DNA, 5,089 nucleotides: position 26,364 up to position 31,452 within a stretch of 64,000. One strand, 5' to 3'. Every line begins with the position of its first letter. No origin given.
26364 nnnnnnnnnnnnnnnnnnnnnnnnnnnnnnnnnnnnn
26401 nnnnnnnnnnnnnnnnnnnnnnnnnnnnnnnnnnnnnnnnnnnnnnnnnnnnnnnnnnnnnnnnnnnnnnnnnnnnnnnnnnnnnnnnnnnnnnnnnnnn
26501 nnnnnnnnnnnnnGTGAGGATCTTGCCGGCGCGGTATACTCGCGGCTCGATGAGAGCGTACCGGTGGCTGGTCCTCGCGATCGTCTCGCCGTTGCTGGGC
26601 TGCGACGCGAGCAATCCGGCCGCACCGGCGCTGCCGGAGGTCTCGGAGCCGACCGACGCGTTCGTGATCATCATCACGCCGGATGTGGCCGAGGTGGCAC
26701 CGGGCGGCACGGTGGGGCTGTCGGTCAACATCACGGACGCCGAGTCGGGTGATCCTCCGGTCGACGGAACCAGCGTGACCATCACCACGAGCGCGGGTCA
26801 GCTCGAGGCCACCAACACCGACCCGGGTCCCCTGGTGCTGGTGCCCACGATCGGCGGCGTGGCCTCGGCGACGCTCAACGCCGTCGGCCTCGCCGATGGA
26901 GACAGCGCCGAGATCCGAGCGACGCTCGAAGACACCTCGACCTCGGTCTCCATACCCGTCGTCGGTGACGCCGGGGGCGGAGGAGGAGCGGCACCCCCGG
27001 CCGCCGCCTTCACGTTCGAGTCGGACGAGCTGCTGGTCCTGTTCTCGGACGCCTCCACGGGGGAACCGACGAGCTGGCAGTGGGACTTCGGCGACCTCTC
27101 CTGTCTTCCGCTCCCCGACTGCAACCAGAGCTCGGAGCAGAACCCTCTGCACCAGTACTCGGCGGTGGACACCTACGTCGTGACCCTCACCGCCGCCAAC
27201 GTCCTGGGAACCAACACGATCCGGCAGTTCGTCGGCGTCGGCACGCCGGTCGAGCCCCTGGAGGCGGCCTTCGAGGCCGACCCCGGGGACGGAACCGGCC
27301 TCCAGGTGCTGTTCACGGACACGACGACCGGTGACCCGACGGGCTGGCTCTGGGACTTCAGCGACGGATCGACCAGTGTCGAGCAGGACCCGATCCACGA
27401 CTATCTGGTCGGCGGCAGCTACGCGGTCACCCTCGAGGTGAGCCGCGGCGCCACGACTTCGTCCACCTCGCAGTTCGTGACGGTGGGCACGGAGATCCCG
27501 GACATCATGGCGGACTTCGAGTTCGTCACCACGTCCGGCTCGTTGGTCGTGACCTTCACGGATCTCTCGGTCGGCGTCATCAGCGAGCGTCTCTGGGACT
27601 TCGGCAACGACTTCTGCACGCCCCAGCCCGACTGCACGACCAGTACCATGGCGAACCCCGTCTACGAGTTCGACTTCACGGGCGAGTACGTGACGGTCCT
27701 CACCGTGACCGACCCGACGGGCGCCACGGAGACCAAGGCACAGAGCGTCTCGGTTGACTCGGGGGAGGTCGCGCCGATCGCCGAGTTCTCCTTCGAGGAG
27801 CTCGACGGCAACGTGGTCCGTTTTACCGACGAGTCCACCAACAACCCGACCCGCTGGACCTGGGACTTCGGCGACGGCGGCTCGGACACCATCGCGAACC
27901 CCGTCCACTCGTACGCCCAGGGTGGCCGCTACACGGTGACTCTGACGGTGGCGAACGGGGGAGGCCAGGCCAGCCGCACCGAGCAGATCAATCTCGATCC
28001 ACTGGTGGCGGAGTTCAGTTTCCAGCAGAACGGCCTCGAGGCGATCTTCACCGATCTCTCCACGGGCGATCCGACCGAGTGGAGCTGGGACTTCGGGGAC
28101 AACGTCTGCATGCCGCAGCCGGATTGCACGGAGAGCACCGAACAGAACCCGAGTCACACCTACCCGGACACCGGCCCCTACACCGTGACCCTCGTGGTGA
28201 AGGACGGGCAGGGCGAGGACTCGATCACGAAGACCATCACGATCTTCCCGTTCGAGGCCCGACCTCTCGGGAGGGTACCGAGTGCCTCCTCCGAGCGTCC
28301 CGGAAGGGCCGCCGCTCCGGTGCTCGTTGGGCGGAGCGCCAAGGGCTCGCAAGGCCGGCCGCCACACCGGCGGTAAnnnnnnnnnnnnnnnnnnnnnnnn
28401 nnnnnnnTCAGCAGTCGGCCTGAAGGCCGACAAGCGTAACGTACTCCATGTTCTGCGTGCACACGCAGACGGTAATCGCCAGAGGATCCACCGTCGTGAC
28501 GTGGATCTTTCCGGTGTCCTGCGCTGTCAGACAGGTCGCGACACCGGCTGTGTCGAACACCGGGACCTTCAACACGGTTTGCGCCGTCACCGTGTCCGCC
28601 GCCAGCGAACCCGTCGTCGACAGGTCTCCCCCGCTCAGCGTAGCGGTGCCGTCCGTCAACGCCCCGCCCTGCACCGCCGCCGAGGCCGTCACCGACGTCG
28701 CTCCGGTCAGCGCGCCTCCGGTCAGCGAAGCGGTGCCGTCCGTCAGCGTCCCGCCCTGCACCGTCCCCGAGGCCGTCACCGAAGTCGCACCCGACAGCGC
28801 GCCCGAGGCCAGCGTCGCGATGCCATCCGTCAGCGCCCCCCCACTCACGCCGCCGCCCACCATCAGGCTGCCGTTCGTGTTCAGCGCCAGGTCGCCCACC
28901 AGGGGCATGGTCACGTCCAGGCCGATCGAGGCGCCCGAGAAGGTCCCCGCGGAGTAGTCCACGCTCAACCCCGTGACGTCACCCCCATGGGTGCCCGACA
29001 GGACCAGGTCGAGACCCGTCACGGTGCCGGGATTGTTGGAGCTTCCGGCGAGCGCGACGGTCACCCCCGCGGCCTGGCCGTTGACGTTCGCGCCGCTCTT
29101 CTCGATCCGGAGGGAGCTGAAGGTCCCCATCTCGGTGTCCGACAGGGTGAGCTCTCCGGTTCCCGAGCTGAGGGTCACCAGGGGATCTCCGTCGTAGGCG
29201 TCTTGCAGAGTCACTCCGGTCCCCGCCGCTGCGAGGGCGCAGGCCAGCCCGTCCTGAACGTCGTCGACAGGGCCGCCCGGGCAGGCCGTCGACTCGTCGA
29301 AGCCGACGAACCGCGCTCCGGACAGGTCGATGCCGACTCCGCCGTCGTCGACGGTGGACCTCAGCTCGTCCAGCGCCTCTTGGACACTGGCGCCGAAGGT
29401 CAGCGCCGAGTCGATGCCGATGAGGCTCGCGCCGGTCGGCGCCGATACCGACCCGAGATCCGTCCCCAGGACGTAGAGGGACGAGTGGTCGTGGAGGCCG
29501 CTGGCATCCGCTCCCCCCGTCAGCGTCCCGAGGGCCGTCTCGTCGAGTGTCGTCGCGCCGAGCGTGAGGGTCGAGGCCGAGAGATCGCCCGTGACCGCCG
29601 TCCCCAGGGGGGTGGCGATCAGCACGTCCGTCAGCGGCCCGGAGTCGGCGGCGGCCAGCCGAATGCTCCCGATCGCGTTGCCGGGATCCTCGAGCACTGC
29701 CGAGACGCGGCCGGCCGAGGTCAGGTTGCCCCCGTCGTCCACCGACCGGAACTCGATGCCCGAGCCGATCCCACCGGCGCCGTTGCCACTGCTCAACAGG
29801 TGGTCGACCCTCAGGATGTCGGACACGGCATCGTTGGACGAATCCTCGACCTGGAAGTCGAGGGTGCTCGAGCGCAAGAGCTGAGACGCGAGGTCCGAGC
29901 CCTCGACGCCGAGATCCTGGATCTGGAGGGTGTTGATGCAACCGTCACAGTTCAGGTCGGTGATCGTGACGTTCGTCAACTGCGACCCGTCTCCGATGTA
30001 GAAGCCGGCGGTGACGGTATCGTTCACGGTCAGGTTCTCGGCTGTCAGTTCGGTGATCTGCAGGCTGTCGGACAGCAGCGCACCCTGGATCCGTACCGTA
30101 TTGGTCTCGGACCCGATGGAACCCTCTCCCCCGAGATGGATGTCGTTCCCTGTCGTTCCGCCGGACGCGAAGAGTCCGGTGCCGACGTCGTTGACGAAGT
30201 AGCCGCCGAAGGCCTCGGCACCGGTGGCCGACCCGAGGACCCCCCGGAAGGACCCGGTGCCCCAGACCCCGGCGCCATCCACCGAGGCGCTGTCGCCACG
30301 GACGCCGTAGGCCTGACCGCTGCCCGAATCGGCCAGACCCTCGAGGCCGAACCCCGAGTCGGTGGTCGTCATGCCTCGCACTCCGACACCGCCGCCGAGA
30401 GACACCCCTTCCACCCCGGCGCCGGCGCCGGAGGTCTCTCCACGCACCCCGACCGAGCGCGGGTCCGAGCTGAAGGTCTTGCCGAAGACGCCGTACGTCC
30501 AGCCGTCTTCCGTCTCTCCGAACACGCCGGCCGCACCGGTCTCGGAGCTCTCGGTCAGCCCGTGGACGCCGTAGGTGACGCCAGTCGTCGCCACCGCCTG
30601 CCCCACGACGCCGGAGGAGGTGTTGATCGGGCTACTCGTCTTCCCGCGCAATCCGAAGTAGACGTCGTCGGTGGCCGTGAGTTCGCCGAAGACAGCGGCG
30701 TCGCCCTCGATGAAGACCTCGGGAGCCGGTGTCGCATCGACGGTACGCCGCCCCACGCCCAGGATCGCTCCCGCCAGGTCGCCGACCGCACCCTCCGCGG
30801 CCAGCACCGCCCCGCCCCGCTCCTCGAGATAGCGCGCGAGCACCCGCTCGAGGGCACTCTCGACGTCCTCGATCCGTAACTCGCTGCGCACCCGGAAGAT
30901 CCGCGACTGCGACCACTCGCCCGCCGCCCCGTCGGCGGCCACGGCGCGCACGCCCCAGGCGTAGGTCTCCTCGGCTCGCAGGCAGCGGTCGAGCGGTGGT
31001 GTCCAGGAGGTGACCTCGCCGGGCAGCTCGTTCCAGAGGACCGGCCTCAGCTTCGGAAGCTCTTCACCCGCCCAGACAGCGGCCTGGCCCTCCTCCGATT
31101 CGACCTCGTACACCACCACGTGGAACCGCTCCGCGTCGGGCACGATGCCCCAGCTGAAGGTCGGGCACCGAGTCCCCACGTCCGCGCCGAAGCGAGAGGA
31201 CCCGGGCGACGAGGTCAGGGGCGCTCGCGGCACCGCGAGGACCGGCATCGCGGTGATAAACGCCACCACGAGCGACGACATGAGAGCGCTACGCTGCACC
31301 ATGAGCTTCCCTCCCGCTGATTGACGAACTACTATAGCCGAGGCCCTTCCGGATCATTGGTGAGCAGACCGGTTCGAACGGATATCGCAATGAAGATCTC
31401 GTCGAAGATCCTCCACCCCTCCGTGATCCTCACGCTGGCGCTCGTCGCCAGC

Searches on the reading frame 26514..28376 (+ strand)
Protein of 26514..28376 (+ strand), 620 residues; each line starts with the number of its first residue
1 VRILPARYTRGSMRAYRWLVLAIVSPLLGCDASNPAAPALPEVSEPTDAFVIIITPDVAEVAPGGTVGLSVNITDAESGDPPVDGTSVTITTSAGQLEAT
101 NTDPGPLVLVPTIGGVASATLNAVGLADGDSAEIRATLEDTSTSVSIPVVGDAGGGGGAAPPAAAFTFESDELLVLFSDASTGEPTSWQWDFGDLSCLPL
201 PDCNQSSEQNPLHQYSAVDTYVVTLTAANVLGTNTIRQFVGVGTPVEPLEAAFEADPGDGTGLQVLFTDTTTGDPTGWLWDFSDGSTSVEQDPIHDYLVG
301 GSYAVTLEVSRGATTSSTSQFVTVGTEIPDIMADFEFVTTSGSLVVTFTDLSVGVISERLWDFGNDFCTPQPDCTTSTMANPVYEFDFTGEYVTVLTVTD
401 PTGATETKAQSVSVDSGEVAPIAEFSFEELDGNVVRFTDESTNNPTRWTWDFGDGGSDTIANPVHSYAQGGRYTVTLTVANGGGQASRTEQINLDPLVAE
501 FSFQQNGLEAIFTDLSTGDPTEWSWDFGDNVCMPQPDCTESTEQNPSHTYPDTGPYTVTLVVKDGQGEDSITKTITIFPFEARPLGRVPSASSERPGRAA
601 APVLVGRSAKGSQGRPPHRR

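Call 9: search_protein_families(library=pfam, proteins=[window:26514-28376:+], max_evalue=0.01)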
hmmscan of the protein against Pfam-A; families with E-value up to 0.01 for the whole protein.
window:26514-28376:+ (620 aa): 3 families
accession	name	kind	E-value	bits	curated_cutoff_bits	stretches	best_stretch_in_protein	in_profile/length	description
PF18911.6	PKD_4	-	5.3e-65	215.9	27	5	431-492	16-81/85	PKD domain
PF00801.26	PKD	-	5.3e-41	138.9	23.5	4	505-576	12-79/80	PKD domain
PF18981.6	InlK_D3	-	0.00067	20.1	25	0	468-493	47-72/75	Internalin K domain (D3/D4)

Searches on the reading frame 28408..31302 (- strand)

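Call 9: search_protein_families(library=pfam, proteins=[window:28408-31302:-], max_evalue=0.01)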
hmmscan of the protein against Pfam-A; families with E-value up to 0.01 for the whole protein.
window:28408-31302:- (964 aa): 1 family
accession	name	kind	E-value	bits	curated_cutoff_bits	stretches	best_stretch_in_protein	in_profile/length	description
PF25788.1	Ig_Rha78A_N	-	0.00041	21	27.4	1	42-137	15-100/105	Rha78A-like, N-terminal immunoglobulin domain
